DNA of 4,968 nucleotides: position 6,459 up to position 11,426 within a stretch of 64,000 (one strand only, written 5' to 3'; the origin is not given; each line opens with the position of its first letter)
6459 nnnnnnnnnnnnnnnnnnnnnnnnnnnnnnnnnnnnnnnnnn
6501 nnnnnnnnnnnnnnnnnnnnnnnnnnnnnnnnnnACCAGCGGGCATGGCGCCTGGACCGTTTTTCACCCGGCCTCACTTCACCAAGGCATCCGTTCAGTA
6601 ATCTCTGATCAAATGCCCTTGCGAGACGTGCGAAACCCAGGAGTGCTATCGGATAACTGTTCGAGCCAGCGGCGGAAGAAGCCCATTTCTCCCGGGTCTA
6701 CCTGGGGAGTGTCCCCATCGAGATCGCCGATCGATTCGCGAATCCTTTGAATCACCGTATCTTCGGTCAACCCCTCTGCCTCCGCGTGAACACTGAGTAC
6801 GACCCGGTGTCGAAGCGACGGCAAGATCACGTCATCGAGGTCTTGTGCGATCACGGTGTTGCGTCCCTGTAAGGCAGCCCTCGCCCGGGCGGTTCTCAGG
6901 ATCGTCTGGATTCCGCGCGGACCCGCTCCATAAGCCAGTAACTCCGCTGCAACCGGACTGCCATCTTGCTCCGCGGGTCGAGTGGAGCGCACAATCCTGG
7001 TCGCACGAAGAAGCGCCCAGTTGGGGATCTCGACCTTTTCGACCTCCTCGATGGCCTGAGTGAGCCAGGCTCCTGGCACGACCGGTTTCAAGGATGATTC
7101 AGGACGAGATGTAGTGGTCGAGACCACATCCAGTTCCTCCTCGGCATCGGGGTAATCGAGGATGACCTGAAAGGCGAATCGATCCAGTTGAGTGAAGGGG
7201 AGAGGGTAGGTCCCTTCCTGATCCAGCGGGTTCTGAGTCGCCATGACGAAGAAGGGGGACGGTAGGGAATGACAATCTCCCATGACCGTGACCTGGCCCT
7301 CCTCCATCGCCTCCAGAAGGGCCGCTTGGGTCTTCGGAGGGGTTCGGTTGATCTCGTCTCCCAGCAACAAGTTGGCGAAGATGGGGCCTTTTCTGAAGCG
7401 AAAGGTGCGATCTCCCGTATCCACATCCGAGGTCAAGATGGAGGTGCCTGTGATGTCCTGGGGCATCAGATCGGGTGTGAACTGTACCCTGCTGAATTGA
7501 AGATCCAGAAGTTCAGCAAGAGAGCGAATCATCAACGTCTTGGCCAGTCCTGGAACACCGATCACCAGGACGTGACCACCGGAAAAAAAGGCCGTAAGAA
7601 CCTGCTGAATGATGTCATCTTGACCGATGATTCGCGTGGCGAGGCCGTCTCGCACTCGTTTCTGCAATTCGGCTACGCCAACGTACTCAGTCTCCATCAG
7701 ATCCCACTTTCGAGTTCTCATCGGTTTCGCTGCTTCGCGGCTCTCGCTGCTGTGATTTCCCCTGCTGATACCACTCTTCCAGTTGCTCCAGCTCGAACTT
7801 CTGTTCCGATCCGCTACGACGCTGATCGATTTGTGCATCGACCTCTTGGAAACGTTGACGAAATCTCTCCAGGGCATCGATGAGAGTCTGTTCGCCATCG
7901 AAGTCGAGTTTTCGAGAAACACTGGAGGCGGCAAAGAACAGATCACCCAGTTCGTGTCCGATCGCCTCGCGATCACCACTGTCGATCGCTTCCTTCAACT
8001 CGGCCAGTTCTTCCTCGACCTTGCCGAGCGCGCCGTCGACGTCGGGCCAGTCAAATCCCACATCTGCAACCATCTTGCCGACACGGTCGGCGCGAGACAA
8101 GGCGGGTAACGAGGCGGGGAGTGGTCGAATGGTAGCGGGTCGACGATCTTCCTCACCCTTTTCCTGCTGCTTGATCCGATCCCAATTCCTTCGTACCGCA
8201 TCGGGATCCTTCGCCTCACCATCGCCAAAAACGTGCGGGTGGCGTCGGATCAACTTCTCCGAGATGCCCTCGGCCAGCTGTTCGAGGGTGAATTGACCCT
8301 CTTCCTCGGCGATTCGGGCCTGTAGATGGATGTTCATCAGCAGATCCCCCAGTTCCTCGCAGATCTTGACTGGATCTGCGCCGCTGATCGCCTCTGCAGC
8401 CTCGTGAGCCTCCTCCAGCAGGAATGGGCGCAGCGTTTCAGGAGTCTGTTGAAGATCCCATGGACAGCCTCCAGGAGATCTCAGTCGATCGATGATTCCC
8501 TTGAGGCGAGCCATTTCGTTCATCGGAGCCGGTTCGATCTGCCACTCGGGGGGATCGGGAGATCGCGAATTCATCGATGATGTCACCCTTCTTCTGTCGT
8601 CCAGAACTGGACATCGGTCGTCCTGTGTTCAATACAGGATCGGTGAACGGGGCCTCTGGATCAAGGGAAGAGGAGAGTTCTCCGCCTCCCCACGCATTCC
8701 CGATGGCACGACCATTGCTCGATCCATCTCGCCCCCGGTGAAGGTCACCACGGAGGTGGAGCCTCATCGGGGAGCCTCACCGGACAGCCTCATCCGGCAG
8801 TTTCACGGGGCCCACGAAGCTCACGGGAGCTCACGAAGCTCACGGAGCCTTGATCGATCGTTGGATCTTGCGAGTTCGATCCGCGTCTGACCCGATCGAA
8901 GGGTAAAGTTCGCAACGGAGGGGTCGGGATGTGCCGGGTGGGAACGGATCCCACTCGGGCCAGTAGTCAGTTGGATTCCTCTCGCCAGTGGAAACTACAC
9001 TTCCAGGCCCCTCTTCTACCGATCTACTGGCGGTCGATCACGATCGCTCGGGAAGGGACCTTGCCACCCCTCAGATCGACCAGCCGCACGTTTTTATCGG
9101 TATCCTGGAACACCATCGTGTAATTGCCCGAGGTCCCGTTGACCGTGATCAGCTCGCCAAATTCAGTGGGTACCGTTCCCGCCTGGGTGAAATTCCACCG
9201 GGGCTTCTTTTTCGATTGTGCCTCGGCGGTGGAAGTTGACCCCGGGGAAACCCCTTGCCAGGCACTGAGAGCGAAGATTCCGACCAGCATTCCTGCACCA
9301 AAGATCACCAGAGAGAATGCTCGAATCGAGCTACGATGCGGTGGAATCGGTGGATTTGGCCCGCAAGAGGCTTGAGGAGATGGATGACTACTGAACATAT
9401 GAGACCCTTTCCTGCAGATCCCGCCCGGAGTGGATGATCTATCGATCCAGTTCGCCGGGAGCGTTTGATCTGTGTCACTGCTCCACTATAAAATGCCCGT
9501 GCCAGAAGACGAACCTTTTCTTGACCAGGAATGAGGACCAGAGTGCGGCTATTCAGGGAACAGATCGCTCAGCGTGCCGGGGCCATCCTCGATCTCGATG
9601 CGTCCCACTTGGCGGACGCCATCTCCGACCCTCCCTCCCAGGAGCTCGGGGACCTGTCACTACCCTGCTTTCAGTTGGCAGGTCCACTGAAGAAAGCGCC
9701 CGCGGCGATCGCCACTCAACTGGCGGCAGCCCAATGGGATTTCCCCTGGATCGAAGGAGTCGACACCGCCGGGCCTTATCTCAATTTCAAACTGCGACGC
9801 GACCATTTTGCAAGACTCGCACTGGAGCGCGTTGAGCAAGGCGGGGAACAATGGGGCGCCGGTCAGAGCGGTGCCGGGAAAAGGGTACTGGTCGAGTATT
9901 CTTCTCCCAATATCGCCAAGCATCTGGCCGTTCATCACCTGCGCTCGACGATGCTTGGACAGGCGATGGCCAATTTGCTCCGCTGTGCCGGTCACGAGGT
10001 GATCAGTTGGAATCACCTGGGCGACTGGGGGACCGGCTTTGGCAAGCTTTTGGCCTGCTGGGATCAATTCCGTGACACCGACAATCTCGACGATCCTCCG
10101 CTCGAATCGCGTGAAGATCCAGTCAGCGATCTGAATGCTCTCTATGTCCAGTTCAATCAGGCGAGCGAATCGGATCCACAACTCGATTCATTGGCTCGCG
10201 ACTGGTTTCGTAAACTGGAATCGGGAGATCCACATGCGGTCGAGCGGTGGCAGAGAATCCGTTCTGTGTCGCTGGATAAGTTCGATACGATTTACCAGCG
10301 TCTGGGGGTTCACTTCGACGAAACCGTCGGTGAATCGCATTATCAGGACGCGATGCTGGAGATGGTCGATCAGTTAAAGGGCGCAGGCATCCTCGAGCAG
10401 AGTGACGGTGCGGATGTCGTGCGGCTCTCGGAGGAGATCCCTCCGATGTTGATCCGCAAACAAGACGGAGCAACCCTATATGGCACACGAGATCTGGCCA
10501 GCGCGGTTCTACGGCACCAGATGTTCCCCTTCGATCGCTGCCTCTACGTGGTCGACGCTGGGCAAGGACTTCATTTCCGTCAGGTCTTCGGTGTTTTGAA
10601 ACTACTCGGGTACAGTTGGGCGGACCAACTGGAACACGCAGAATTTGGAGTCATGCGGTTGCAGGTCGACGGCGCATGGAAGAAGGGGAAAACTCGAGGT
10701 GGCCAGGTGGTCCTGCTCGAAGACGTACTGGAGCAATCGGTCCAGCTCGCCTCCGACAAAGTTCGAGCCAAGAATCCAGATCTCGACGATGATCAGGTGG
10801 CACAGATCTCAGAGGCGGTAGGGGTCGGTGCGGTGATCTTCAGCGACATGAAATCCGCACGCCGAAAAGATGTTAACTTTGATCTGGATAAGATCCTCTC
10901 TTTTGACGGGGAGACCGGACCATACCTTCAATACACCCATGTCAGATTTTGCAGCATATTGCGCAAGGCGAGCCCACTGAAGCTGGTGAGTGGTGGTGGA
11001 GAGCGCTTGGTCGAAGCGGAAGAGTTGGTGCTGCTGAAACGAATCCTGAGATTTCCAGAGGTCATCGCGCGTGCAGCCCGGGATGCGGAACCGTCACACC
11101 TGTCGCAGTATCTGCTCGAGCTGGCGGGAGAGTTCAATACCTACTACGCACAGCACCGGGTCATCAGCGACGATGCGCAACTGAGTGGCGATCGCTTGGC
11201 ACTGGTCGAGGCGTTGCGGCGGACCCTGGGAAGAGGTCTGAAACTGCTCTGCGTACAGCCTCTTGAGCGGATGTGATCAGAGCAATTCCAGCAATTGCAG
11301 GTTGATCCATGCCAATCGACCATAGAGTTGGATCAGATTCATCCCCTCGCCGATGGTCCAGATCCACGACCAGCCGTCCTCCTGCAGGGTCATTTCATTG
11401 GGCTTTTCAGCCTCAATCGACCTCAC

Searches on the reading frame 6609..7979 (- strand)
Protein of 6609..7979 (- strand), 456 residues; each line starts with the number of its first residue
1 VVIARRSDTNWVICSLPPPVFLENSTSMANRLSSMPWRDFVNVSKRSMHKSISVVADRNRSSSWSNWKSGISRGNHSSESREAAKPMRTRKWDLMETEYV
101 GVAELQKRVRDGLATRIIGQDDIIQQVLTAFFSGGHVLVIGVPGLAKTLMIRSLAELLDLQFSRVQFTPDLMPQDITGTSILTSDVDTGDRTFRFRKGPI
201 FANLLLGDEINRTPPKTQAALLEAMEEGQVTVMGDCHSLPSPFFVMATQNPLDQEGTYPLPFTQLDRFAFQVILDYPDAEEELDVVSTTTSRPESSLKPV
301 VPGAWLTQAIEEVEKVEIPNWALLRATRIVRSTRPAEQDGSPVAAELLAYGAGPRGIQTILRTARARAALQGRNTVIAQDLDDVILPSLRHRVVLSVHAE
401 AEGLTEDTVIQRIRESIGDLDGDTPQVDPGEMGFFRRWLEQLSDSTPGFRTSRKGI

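Call 51: search_protein_families(library=pfam, proteins=[window:6609-7979:-], max_evalue=0.0001)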
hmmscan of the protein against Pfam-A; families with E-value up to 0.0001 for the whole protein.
window:6609-7979:- (456 aa): 4 families
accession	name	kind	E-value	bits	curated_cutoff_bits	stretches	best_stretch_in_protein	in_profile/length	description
PF07726.17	AAA_3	-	3e-59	199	27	1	136-269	1-130/131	ATPase family associated with various cellular activities (AAA)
PF17863.7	AAA_lid_2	-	6.2e-18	64.8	22.7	1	344-413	5-74/74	AAA lid domain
PF07728.20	AAA_5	-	9.5e-12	45.5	22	1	136-256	1-128/139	AAA domain (dynein-related subfamily)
PF20030.5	bpMoxR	-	9.8e-07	28.5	27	1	109-280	6-172/205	MoxR domain in the MoxR-vWA-beta-propeller ternary systems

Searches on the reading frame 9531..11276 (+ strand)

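Call 51: search_protein_families(library=pfam, proteins=[window:9531-11276:+], max_evalue=0.0001)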
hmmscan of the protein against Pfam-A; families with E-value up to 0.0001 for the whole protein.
window:9531-11276:+ (581 aa): 3 families
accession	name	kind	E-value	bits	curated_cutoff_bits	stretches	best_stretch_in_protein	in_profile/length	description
PF00750.26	tRNA-synt_1d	-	3.5e-83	279.9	23.3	1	112-451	15-348/349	tRNA synthetases class I (R), catalytic domain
PF05746.21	DALR_1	-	2.5e-29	102.2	22.3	1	466-581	1-117/117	DALR anticodon binding domain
PF03485.21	Arg_tRNA_synt_N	-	2.7e-11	44.4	21.5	1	9-88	4-85/85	Arginyl tRNA synthetase N terminal domain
